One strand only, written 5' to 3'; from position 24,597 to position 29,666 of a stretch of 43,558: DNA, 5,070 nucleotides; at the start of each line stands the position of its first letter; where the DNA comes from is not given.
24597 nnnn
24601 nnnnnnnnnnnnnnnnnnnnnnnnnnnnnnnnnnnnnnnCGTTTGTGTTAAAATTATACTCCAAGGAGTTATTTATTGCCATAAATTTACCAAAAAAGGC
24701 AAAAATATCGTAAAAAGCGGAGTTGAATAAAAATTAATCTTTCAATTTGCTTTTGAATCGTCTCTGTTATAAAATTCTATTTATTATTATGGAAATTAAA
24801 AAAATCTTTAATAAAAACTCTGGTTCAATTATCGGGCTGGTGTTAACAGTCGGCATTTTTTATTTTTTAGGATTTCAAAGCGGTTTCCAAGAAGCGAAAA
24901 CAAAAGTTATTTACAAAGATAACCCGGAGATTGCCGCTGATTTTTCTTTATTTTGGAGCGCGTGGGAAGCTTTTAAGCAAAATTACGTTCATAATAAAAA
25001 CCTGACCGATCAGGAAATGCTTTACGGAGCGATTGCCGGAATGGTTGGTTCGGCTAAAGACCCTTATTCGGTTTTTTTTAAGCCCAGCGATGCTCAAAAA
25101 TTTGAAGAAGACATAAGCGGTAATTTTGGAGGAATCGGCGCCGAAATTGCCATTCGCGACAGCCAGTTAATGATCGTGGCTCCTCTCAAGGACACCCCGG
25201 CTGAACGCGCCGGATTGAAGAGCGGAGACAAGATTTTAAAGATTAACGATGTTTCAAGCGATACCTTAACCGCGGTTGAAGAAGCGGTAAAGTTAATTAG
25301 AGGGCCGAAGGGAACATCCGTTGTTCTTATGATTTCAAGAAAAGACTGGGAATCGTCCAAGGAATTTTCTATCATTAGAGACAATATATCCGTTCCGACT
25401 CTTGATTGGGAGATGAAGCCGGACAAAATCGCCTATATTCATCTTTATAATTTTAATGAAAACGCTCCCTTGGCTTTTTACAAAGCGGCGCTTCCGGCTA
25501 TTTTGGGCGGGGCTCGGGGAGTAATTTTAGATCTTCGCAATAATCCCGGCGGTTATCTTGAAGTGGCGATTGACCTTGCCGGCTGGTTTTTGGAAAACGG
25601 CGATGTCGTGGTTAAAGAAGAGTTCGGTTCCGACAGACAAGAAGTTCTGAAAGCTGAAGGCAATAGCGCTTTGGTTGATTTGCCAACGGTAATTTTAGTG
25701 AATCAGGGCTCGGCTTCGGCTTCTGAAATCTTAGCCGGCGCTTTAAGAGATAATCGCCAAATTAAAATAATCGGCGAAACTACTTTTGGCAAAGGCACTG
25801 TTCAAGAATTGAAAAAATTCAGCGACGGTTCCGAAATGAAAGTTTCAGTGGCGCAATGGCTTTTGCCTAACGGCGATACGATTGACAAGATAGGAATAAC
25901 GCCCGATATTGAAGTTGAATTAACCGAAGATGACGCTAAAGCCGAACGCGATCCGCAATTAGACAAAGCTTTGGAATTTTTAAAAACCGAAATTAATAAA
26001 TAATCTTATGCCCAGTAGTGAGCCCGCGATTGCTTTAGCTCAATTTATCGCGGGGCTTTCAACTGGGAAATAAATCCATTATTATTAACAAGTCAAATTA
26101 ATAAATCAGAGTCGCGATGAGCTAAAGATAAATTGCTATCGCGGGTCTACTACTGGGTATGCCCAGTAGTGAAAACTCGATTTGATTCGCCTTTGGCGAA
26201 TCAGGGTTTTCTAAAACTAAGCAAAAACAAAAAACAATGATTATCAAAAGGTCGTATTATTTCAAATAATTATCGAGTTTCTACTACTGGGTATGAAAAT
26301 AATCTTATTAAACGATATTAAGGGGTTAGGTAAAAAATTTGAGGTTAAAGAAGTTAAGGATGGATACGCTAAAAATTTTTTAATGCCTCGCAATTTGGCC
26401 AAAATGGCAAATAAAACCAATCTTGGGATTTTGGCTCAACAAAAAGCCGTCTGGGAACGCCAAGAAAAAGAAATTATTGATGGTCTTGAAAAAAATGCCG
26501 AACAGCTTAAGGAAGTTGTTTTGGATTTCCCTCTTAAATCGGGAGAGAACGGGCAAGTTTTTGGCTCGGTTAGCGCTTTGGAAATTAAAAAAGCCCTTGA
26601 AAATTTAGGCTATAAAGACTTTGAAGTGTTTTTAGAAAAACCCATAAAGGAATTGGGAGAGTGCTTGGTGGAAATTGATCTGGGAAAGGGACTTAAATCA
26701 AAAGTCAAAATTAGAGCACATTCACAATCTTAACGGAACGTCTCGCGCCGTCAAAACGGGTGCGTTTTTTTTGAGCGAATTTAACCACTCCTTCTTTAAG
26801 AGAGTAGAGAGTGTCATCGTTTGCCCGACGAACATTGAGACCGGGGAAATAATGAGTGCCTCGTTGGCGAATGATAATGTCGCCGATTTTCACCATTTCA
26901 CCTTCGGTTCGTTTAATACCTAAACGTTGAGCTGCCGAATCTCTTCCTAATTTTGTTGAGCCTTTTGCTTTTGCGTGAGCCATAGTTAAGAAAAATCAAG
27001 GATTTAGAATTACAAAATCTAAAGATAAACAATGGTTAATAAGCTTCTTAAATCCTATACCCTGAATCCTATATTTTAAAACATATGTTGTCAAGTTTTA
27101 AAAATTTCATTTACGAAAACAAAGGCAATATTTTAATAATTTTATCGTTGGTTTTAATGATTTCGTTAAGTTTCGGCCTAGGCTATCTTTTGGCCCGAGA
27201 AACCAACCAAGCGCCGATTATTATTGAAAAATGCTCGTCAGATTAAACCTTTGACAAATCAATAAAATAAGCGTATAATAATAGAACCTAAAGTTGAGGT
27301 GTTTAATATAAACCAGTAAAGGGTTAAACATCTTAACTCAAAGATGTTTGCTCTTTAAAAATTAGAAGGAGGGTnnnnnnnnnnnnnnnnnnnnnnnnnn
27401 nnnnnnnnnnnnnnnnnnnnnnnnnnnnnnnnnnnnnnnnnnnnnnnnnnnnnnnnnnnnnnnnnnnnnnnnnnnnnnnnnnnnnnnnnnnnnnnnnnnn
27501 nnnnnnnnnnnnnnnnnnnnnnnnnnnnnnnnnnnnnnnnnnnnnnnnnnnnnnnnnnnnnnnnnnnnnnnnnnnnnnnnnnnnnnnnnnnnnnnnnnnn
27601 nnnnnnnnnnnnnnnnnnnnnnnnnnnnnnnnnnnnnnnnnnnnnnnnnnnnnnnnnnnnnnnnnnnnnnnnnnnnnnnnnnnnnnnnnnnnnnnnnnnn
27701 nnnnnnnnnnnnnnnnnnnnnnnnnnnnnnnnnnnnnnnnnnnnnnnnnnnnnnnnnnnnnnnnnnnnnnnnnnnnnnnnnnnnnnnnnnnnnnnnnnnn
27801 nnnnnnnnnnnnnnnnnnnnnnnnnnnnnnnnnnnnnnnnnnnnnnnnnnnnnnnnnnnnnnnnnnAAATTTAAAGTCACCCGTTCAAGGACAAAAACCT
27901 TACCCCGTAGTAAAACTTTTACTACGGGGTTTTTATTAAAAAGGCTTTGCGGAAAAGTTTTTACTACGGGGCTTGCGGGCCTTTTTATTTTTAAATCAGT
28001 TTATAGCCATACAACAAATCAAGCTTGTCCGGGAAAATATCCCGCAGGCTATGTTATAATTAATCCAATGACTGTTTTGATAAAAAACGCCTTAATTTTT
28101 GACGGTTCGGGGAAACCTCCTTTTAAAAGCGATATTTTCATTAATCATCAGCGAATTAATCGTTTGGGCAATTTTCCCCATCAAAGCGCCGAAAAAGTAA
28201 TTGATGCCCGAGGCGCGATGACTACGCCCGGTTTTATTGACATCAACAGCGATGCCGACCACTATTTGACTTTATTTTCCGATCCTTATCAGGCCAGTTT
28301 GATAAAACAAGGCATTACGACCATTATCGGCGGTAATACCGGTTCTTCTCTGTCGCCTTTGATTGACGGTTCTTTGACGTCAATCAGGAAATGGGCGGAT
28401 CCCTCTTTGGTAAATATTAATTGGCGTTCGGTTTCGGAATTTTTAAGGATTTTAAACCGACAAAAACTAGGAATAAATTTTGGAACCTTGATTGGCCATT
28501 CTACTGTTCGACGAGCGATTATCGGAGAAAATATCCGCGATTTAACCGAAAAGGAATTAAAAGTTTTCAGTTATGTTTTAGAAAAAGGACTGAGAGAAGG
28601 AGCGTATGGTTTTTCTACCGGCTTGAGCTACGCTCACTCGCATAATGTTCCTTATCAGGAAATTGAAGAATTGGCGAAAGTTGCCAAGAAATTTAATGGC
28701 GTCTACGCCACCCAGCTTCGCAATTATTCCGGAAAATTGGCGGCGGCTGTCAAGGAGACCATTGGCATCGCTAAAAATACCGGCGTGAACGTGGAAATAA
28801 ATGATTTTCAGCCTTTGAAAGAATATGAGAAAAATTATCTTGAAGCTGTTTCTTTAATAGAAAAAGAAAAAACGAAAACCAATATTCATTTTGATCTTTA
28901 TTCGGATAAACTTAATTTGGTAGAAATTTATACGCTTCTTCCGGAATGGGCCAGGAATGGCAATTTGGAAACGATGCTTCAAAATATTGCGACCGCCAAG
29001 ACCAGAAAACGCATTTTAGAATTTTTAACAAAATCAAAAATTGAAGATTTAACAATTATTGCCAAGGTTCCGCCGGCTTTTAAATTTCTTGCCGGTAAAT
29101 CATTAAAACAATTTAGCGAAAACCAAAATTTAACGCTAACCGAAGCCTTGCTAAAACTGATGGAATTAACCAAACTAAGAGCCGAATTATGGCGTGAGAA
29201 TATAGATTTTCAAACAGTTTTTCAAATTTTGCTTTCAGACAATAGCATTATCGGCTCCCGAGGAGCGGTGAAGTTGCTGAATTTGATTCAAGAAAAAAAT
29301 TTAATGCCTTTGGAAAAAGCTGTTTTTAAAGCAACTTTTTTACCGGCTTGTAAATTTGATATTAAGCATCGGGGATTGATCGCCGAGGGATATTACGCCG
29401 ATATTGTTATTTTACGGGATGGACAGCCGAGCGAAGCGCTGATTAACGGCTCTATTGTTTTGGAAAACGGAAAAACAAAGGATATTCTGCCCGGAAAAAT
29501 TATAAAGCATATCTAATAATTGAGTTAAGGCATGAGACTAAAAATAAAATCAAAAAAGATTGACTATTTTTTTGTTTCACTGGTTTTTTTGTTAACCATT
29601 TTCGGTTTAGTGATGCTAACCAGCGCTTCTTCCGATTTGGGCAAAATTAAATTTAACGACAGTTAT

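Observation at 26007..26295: Four-copy family of TATG-bounded structured repeats whose last ATG is the start codon of hpf, prfB and rplI (tandem pair shown here)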

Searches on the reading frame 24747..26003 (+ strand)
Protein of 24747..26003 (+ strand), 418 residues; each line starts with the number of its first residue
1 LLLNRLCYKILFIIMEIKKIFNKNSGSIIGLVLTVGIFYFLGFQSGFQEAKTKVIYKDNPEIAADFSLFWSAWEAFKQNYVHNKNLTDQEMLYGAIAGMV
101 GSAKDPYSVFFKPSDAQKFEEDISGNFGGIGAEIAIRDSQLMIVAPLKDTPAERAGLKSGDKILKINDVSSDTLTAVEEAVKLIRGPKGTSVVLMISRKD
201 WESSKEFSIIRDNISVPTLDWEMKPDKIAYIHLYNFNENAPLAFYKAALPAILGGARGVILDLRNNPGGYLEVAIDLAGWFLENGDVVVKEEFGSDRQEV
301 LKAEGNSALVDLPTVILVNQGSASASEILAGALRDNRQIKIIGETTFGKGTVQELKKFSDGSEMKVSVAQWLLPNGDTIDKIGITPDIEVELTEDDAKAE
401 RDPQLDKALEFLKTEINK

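Call 23: search_protein_families(library=pfam, proteins=[window:24747-26003:+])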
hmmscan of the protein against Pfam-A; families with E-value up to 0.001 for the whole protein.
window:24747-26003:+ (418 aa): 5 families
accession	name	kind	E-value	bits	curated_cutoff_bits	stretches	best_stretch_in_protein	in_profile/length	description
PF03572.23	Peptidase_S41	-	5.1e-46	156.7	24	1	227-390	1-165/165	Peptidase family S41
PF17820.7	PDZ_6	-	4.8e-11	42.7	27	1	143-196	2-52/54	PDZ domain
PF13180.12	PDZ_2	-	9.1e-09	35.9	27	1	128-202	1-73/80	PDZ domain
PF00595.29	PDZ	-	9.2e-09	36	23.2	1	128-194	10-78/81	PDZ domain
PF22694.1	CtpB_N-like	-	3.6e-07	31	27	1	62-111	34-81/85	Activating protease CtpB N-terminal domain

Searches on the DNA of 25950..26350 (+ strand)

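Call 22: search_rna_families(source=window, start=25950, end=26350, threshold=evalue, max_evalue=10)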
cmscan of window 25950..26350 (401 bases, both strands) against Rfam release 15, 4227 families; matches with E-value up to 10: 9.
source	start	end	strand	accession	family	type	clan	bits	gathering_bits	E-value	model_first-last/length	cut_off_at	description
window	25992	26108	+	RF01245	snR9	Gene; snRNA; snoRNA; HACA-box;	CL00036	22.2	58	0.25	1-187/187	no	Small nucleolar RNA snR9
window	26181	26272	-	RF02333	TtnuHACA27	Gene; snRNA; snoRNA; HACA-box;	-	19.4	80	8.1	1-86/86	no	Tetrahymena snoRNA TtnuHACA27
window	26158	26297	+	RF03621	MIR4245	Gene; miRNA;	-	18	74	1.5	1-128/128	no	MIR4245 microRNA precursor family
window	26008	26160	+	RF04210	MIR8643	Gene; miRNA;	-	17.5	135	0.66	1-150/150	no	MIR8643 microRNA precursor family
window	26004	26075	+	RF00894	mir-790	Gene; miRNA;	-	16.5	63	1.6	1-70/70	no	mir-790 microRNA precursor family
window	26001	26113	+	RF00540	snopsi18S-1854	Gene; snRNA; snoRNA; HACA-box;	-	15.7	40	5.5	1-156/156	no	Small nucleolar RNA psi18S-1854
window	26232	26329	+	RF01420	snoR113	Gene; snRNA; snoRNA; CD-box;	-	14.4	47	2.7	1-103/103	no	Small nucleolar RNA snoR113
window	26036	26138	-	RF01302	snoU36a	Gene; snRNA; snoRNA; CD-box;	CL00051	13.7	45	8.8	1-90/90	no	SnoRNA U36a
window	26185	26287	-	RF02417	VR-RNA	Gene; sRNA;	-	12.5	100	2.9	1-397/397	no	VR-RNA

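Call 85: search_dna_similar(query=window:26007-26295:+, collection=plasmids, mode=distant, max_evalue=0.001, max_rows=5)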
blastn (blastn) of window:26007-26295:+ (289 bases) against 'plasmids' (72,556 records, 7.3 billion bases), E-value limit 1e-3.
No match.

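Call 86: search_dna_similar(query=window:26007-26295:+, collection=phages, mode=distant, max_evalue=0.001, max_rows=5)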
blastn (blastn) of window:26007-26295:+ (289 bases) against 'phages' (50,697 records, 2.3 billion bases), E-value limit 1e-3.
No match.

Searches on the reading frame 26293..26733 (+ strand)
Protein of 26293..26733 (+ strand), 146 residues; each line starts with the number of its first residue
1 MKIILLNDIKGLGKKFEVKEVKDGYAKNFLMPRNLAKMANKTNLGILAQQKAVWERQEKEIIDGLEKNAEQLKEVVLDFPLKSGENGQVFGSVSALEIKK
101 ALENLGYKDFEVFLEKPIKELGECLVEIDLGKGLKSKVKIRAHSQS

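Call 23: search_protein_families(library=pfam, proteins=[window:26293-26733:+])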
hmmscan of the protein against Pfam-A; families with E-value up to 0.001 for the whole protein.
window:26293-26733:+ (146 aa): 2 families
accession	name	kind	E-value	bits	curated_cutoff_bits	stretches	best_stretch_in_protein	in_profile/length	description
PF01281.25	Ribosomal_L9_N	-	3.4e-20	71.8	20.7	1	1-44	1-44/47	Ribosomal protein L9, N-terminal domain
PF03948.19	Ribosomal_L9_C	-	3.4e-13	50.3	23.2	1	66-140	4-82/86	Ribosomal protein L9, C-terminal domain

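Call 30: find_encoding_contigs(protein=window:26293-26733:+, flank=3000, max_places=10)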
Protein window:26293-26733:+ (146 aa): 7 contigs read that carry it; 1 place shown.
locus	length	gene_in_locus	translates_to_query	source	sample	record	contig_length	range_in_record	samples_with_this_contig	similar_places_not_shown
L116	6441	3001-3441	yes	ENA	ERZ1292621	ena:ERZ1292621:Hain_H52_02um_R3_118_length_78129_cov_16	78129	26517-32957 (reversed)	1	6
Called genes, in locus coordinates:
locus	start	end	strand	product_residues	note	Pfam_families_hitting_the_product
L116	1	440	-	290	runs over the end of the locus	PF00551:Formyl_trans_N, PF02911:Formyl_trans_C (faint)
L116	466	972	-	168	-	PF01327:Pep_deformylase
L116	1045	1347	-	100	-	-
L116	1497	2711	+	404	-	PF22694:CtpB_N-like (weak), PF00595:PDZ, PF13180:PDZ_2, PF17820:PDZ_6, PF03572:Peptidase_S41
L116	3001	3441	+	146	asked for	PF01281:Ribosomal_L9_N, PF03948:Ribosomal_L9_C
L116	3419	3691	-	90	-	PF01016:Ribosomal_L27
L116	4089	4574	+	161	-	-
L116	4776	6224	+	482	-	PF07969:Amidohydro_3 (faint), PF01979:Amidohydro_1 (faint)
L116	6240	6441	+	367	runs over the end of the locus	PF01098:FTSW_RODA_SPOVE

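Call 87: search_protein_families(library=ncbifam, proteins=[window:26293-26733:+], max_evalue=0.00001)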
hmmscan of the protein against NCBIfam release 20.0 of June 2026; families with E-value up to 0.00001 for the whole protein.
window:26293-26733:+ (146 aa): 2 families
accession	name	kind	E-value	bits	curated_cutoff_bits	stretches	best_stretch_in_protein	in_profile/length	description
TIGR00158.1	L9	equivalog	1.4e-29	103.5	58.6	1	1-141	1-144/148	50S ribosomal protein L9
NF011110.0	PRK14538.1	equivalog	1.2e-13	50.1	707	1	1-138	689-828/838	putative bifunctional signaling protein/50S ribosomal protein L9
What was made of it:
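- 26293..26733 (+): rplI (L9). Pfam Ribosomal_L9_N from residue 1, and NCBIfam L9 (calls 23, 87).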

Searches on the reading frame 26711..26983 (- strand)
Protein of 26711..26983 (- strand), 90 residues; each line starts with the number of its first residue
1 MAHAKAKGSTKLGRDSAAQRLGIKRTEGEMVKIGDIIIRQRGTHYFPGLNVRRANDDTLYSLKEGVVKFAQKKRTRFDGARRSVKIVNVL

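Call 55: search_protein_families(library=pfam, proteins=[window:26711-26983:-])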
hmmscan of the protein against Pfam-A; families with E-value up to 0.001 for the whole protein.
window:26711-26983:- (90 aa): 1 family
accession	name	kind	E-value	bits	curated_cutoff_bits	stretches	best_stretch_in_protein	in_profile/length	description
PF01016.24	Ribosomal_L27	-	3.6e-30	104.3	20.5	1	2-75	1-74/79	Ribosomal L27 protein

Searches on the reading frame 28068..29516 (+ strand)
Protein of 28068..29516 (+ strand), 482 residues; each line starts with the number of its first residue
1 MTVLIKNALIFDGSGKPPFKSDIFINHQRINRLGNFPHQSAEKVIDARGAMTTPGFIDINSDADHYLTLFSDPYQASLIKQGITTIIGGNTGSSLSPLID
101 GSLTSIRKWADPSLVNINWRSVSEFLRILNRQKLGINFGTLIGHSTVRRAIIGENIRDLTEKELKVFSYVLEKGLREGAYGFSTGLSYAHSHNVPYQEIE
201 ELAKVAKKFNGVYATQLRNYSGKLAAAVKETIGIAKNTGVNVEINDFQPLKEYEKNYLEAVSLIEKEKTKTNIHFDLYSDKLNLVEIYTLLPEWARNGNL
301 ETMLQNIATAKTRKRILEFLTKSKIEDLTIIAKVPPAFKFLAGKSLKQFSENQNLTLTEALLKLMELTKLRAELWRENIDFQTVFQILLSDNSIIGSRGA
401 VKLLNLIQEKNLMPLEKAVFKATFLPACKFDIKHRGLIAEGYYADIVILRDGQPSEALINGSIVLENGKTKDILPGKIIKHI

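Call 23: search_protein_families(library=pfam, proteins=[window:28068-29516:+])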
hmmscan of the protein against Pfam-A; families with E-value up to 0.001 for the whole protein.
window:28068-29516:+ (482 aa): 2 families
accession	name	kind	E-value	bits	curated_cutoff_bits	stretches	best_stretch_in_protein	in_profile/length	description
PF07969.17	Amidohydro_3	-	5.9e-11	42.9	29.7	2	43-210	1-169/472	Amidohydrolase family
PF01979.26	Amidohydro_1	-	1.8e-07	31.2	25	1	403-462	266-343/345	Amidohydrolase family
